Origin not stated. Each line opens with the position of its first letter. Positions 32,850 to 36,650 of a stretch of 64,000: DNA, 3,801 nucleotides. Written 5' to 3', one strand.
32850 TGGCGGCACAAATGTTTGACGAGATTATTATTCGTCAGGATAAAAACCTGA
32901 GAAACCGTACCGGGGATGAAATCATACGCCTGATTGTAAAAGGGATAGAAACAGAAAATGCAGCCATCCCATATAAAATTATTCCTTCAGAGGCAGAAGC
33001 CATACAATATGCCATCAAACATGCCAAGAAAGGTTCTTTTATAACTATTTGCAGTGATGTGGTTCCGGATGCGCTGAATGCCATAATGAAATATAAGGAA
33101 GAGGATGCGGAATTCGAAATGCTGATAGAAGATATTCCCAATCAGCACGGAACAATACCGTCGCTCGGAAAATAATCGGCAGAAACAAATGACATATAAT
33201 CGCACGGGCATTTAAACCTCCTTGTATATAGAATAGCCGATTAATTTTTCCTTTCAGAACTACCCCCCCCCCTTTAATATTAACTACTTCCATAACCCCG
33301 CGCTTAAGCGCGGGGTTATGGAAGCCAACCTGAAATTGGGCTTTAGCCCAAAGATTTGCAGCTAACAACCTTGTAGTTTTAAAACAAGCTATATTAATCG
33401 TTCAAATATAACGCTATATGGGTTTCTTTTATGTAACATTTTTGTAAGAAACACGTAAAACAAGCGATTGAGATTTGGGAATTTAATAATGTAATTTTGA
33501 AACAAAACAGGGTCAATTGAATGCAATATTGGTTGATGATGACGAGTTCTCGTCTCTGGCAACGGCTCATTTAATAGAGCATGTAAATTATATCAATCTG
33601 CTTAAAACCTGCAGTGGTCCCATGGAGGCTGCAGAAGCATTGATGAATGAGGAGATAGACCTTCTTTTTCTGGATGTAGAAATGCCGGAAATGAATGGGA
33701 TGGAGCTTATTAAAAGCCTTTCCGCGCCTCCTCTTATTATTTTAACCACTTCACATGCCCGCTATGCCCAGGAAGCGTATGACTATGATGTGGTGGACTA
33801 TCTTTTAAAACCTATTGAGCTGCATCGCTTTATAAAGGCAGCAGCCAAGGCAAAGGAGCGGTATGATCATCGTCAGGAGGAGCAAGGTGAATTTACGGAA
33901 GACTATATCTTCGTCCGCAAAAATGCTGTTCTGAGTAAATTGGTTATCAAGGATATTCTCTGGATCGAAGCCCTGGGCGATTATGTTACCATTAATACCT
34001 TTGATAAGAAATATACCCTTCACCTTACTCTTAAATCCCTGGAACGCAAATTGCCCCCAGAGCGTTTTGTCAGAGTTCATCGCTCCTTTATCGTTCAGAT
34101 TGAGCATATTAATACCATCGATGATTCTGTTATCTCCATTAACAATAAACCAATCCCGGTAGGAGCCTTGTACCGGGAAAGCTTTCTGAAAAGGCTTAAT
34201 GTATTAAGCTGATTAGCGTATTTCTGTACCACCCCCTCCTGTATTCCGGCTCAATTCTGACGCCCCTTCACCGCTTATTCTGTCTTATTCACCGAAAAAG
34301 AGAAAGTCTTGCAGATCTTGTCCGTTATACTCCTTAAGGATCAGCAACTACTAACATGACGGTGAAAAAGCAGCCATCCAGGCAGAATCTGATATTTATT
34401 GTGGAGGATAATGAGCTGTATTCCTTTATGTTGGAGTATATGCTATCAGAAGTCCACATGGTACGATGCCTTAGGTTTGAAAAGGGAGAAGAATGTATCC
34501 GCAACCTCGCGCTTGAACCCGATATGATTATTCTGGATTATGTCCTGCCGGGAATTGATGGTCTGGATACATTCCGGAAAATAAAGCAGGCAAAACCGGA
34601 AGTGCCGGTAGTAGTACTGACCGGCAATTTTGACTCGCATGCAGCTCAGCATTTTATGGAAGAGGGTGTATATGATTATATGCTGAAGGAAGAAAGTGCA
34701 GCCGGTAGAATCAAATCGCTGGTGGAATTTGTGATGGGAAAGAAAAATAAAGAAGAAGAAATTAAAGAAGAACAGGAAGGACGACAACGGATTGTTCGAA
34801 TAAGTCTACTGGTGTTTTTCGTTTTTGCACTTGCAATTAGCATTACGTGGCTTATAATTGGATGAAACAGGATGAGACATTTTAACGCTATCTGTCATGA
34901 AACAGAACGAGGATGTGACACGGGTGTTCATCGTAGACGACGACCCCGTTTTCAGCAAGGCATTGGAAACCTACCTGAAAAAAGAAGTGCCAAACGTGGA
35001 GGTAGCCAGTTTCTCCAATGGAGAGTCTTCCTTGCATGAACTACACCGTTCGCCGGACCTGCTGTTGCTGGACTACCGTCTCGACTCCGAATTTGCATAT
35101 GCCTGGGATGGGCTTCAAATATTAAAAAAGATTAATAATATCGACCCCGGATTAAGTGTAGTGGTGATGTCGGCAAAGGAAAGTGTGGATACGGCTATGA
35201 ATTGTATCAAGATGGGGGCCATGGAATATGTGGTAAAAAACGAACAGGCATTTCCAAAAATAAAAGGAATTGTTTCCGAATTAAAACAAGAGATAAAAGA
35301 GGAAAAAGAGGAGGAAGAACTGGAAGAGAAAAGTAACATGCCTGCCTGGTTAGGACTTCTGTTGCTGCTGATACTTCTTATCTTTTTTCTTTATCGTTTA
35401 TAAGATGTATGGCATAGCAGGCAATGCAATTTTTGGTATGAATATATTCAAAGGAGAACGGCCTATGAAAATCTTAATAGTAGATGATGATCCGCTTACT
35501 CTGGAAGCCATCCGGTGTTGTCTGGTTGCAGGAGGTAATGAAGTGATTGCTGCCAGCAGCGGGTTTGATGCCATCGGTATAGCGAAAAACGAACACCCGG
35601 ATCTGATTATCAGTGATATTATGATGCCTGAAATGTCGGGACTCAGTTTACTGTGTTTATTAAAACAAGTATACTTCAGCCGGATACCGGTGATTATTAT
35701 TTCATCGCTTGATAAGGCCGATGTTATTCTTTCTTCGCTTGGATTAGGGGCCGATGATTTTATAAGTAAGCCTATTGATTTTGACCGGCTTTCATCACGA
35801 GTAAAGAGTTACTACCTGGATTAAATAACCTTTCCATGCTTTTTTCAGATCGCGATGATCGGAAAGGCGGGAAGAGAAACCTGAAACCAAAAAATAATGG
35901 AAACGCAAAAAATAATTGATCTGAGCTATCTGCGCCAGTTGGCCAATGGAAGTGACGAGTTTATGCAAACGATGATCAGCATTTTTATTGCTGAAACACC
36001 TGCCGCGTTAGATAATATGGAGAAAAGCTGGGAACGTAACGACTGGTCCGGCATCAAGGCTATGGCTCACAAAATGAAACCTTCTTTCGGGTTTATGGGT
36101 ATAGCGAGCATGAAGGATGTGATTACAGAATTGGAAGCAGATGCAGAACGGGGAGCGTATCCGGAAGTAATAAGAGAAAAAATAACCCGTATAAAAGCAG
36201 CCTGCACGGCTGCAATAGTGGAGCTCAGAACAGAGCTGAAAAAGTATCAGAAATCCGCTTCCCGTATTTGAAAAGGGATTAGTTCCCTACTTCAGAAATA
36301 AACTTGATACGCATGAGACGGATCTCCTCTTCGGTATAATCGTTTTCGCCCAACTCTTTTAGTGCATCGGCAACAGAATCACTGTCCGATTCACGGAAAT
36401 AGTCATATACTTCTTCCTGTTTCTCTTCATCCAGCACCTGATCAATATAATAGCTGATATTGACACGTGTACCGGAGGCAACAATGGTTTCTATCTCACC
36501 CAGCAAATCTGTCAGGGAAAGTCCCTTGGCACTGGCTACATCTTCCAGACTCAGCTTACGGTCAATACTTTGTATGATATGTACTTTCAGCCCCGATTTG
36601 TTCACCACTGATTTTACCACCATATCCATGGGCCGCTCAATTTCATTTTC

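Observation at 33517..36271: Kinase-less phosphorelay cluster: LytTR regulator, three further receiver proteins and an Hpt protein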

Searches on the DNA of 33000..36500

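Call 39: search_rna_families(source=window, start=33000, end=36500, threshold=evalue, max_evalue=1)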
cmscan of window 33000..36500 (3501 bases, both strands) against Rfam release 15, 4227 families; matches with E-value up to 1: 4.
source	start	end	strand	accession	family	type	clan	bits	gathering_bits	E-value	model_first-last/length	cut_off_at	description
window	35880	35904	-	RF01355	CRISPR-DR26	Gene; CRISPR;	-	24.4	39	0.48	1-25/25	no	CRISPR RNA direct repeat element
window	33272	33324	+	RF00506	Thr_leader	Cis-reg; leader;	-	22.9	55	0.35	1-118/118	no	Threonine operon leader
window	33290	33361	-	RF00512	Leu_leader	Cis-reg; leader;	-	21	50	0.41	1-148/148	no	Leucine operon leader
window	33296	33331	+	RF01687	Acido-Lenti-1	Gene; sRNA;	-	19.9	37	0.21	1-46/46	no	Acido-Lenti-1 RNA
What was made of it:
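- Tried and rejected: Rfam scan of 33000-36500: only sub-threshold chance hits (call 39).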

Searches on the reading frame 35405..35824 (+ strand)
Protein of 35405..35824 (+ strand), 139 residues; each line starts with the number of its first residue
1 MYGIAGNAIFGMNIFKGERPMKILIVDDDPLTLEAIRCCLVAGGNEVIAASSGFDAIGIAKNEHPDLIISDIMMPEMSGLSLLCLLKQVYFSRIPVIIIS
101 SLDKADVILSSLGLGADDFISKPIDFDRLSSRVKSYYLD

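Call 3: search_protein_families(library=pfam, proteins=[window:35405-35824:+], max_evalue=0.01)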
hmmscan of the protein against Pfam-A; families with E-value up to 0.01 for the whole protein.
window:35405-35824:+ (139 aa): 1 family
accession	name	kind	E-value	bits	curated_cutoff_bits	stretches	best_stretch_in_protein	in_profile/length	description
PF00072.30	Response_reg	-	1e-26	93.7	30.2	1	23-133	1-110/111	Response regulator receiver domain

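Call 4: search_protein_families(library=ncbifam, proteins=[window:35405-35824:+], max_evalue=0.01)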
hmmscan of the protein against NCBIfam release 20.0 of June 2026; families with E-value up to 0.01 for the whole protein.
window:35405-35824:+ (139 aa): 101 families (the best 25 are shown)
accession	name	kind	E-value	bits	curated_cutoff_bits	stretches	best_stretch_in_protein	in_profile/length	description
NF007135.0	PRK09581.1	equivalog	3.7e-24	85.4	474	1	22-136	4-119/457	PleD family two-component system response regulator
NF041733.1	resp_reg_CseB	equivalog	4.2e-21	75.4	350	1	22-135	2-113/228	two-component system response regulator CseB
NF045944.1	ResRegRpaBCyano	equivalog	3.1e-20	72.5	330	1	24-135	1-110/229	response regulator transcription factor RpaB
NF007969.0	PRK10693.1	equivalog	5.9e-20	71.6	329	1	22-133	9-120/337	two-component system response regulator RssB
NF053854.1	RespRegPhoBBctds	equivalog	1.2e-19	70.5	270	1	23-135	1-113/225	two-component system response regulator PhoB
TIGR02154.1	PhoB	equivalog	1.4e-18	67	296.2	1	22-135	4-118/226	phosphate regulon transcriptional regulator PhoB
NF045991.1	RespRegCtrARhodob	equivalog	2.9e-18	66.5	350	1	21-135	1-114/224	response regulator transcription factor CtrA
NF040689.1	MtrAB_MtrA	equivalog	5e-18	65.2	300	1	23-135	1-111/219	MtrAB system response regulator MtrA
NF045505.1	RR_RssB_Pseudo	equivalog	6.8e-18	64.9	700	1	21-125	6-109/394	two-component system response regulator RssB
TIGR01387.1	cztR_silR_copR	subfamily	5.1e-17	62.2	279.2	1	23-135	1-112/218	heavy metal response regulator transcription factor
TIGR02875.1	spore_0_A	equivalog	5.9e-17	61.8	200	1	21-135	3-120/262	sporulation transcription factor Spo0A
NF040534.1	resp_reg_YycF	equivalog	8.5e-17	61.2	340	1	22-135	2-113/231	response regulator YycF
NF047793.1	ResRegPgtA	equivalog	1.5e-16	60.2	650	1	21-134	6-118/414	two-component system response regulator PgtA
NF011695.0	PRK15115.1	equivalog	4.6e-16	58.6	763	1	18-131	4-116/445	two-component system response regulator GlrR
NF008567.0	PRK11517.1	equivalog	1.2e-15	57.6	353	1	21-135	1-113/223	response regulator transcription factor HprR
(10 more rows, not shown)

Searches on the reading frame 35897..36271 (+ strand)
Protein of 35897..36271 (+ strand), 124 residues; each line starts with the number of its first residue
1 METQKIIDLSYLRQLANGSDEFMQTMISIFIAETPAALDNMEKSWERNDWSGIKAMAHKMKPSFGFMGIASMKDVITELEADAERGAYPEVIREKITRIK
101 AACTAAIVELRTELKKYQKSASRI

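Call 3: search_protein_families(library=pfam, proteins=[window:35897-36271:+], max_evalue=0.01)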
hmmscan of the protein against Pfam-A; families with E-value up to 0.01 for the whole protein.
window:35897-36271:+ (124 aa): 1 family
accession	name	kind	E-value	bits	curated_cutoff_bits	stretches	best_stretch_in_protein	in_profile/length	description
PF01627.28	Hpt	-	2.1e-10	41.1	24.6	1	26-102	2-77/84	Hpt domain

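Call 4: search_protein_families(library=ncbifam, proteins=[window:35897-36271:+], max_evalue=0.01)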
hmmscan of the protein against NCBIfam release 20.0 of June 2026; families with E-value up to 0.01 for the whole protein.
window:35897-36271:+ (124 aa): 5 families
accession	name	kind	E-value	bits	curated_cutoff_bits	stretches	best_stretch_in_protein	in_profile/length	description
NF008302.0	PRK11091.1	equivalog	7.4e-07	27.7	838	1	3-119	662-778/779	aerobic respiration two-component sensor histidine kinase ArcB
TIGR02956.1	TMAO_torS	equivalog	5.9e-06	24.6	676.5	1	21-106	878-963/967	TMAO reductase system sensor histidine kinase/response regulator TorS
NF008318.0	PRK11107.1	equivalog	0.00014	20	890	1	4-87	807-890/920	two-component sensor histidine kinase BarA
NF045901.1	HisKinLetSLeg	equivalog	0.00021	19.4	1650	1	4-109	794-899/906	two-component system sensor histidine kinase LetS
NF008543.0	PRK11466.1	equivalog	0.0023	15.9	982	1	20-107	822-906/914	TMAO reductase system sensor histidine kinase/response regulator TorS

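Call 7: find_encoding_contigs(protein=window:35897-36271:+, flank=10000, max_places=10)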
Protein window:35897-36271:+ (124 aa): 1 contig read that carries it; 1 place shown.
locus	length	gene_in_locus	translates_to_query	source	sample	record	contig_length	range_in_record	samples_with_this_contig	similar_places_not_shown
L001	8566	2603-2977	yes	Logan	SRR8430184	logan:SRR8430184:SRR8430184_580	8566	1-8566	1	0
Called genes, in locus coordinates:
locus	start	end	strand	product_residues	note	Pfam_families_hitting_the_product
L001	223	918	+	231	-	PF00072:Response_reg, PF04397:LytTR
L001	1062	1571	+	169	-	PF00072:Response_reg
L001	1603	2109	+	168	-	PF00072:Response_reg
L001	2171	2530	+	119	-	PF00072:Response_reg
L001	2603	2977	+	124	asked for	PF01627:Hpt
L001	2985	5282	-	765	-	PF00270:DEAD, PF04851:ResIII (weak), PF00271:Helicase_C, PF16124:RecQ_Zn_bind, PF09382:RQC, PF00570:HRDC, PF14493:HTH_40 (weak), PF21220:RecQ-1-like_HTH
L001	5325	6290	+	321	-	PF01380:SIS, PF00571:CBS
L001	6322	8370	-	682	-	PF13431:TPR_17 (faint), PF07719:TPR_2 (faint), PF13424:TPR_12 (weak), PF13176:TPR_7 (faint), PF13181:TPR_8 (faint), PF13424:TPR_12 (weak), PF13432:TPR_16 (weak), PF00515:TPR_1 (weak), +4 more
